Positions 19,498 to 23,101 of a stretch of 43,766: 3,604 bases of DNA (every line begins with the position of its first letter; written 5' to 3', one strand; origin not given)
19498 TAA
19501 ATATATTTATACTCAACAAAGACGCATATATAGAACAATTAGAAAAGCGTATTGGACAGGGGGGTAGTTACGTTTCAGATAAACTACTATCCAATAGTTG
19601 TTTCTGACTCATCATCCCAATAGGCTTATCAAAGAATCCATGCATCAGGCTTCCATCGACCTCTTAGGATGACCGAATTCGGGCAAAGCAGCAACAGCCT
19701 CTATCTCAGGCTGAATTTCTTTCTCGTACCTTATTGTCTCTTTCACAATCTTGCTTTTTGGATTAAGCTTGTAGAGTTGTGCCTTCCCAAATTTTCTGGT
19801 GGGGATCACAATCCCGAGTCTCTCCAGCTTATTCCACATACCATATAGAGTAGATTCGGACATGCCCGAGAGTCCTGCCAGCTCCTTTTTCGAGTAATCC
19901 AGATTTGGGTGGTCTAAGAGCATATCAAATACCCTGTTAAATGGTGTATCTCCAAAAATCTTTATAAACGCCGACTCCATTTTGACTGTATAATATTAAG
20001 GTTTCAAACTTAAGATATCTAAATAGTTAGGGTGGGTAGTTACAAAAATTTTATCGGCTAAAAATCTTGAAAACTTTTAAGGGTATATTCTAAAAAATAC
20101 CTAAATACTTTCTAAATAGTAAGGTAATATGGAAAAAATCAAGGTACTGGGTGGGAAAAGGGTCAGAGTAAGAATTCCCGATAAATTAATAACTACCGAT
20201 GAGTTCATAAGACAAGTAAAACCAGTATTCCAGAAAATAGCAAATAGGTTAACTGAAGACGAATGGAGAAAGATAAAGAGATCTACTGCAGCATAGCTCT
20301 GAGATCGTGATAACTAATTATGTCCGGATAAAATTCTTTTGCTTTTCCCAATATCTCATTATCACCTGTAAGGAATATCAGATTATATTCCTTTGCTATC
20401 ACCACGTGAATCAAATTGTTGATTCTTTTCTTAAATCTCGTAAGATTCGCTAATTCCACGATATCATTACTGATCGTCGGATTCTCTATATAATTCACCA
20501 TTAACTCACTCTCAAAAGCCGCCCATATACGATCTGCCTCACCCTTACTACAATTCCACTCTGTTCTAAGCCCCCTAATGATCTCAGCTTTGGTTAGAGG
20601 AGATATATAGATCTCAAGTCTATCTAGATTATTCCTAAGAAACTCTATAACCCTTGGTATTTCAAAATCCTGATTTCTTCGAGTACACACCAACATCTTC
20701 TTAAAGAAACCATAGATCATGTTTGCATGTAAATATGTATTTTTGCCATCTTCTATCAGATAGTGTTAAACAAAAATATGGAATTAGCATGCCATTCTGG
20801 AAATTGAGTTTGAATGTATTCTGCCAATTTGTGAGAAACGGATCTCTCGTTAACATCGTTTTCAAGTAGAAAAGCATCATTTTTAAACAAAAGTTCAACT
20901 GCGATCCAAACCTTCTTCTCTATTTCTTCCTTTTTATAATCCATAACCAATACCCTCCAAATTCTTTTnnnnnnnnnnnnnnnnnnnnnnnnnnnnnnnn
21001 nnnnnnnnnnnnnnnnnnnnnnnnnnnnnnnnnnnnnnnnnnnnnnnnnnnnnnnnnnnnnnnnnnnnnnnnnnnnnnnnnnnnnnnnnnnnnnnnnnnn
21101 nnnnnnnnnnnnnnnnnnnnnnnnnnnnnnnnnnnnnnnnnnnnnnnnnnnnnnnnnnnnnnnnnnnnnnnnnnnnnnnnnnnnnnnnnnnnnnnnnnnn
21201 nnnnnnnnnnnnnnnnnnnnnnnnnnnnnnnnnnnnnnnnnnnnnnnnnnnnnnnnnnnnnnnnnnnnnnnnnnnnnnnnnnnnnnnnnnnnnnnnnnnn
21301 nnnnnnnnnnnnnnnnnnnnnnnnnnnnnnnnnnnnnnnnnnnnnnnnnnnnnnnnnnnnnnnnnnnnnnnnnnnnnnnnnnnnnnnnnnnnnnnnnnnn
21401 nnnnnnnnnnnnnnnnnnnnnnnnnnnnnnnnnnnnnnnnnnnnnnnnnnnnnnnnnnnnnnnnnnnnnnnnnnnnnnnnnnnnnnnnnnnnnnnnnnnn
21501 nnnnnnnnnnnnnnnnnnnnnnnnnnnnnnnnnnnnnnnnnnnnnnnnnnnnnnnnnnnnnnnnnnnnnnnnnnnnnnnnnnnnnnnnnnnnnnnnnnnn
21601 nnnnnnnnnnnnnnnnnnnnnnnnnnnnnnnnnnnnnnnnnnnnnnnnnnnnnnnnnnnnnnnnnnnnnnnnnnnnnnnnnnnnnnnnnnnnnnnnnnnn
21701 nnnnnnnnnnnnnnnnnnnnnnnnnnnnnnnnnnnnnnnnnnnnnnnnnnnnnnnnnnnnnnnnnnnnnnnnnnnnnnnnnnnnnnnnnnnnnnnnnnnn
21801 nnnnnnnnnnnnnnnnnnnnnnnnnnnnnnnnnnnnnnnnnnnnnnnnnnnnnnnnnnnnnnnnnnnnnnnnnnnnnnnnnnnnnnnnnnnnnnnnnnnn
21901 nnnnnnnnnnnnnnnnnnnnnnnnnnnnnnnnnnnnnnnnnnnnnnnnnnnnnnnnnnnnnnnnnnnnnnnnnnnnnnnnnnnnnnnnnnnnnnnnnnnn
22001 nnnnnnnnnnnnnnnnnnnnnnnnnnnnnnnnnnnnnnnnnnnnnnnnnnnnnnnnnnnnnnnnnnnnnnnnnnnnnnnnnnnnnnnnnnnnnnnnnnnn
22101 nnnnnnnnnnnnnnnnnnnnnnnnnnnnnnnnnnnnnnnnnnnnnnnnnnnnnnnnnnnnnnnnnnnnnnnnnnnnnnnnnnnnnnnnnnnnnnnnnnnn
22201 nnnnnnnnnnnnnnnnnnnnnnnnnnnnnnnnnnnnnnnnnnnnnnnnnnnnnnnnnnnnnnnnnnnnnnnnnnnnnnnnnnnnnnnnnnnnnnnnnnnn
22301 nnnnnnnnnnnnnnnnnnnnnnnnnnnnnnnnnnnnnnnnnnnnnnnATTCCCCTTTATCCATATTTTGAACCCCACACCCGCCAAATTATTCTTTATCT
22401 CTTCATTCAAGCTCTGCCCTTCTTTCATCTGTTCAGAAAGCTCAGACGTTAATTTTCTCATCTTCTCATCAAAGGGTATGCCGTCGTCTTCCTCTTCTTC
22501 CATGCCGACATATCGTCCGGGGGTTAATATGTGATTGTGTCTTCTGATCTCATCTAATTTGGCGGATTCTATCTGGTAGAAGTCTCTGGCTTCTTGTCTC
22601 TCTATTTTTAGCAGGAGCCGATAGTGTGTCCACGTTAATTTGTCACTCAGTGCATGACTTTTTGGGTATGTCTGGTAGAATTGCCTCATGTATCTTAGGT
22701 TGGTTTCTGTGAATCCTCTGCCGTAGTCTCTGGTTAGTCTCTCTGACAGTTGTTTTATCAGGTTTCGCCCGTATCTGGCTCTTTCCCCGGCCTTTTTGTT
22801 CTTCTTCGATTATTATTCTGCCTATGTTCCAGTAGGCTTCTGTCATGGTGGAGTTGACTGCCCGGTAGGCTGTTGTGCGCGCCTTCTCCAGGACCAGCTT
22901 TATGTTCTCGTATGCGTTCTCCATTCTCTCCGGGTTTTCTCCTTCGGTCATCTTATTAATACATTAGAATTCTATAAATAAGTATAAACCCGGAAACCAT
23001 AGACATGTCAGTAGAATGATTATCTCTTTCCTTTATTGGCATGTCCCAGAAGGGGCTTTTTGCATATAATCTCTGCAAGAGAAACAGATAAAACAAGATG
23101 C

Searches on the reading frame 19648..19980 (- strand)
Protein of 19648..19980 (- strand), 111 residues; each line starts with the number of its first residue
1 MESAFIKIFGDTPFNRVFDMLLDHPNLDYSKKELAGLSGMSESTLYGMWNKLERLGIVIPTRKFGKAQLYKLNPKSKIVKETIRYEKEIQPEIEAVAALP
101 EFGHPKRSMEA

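Call 58: search_protein_families(library=pfam, proteins=[window:19648-19980:-], max_evalue=0.01)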
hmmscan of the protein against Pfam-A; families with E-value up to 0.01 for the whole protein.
window:19648-19980:- (111 aa): 1 family
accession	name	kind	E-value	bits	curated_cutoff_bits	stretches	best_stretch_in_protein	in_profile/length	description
PF13545.12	HTH_Crp_2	-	0.0019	18.5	27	1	26-59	20-53/70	Crp-like helix-turn-helix domain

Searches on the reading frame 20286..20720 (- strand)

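Call 58: search_protein_families(library=pfam, proteins=[window:20286-20720:-], max_evalue=0.01)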
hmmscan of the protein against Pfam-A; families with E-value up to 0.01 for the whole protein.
window:20286-20720:- (145 aa): 1 family
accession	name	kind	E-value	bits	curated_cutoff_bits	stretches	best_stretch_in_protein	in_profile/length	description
PF01850.27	PIN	-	1.1e-05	26.5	23.6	1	28-123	21-114/120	PIN domain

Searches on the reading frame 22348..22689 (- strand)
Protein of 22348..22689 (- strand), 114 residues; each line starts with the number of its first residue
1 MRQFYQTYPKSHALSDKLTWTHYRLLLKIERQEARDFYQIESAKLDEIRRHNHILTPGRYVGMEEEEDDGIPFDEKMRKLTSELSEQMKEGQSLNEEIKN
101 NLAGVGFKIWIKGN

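Call 58: search_protein_families(library=pfam, proteins=[window:22348-22689:-], max_evalue=0.01)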
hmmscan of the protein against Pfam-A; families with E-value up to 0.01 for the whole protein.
window:22348-22689:- (114 aa): 1 family
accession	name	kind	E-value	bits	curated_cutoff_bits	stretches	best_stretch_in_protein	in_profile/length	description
PF17761.7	DUF1016_N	-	5e-10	40.1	32.8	1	1-44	72-118/137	DUF1016 N-terminal domain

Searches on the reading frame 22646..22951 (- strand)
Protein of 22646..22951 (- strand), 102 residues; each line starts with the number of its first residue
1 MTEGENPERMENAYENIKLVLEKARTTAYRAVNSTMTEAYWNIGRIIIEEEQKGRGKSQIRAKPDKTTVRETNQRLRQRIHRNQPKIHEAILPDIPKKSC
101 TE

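Call 58: search_protein_families(library=pfam, proteins=[window:22646-22951:-], max_evalue=0.01)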
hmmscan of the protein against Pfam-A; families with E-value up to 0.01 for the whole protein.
window:22646-22951:- (102 aa): 1 family
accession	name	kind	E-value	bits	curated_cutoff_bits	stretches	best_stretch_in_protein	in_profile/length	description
PF17761.7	DUF1016_N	-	9.8e-09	35.9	32.8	1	17-57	2-41/137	DUF1016 N-terminal domain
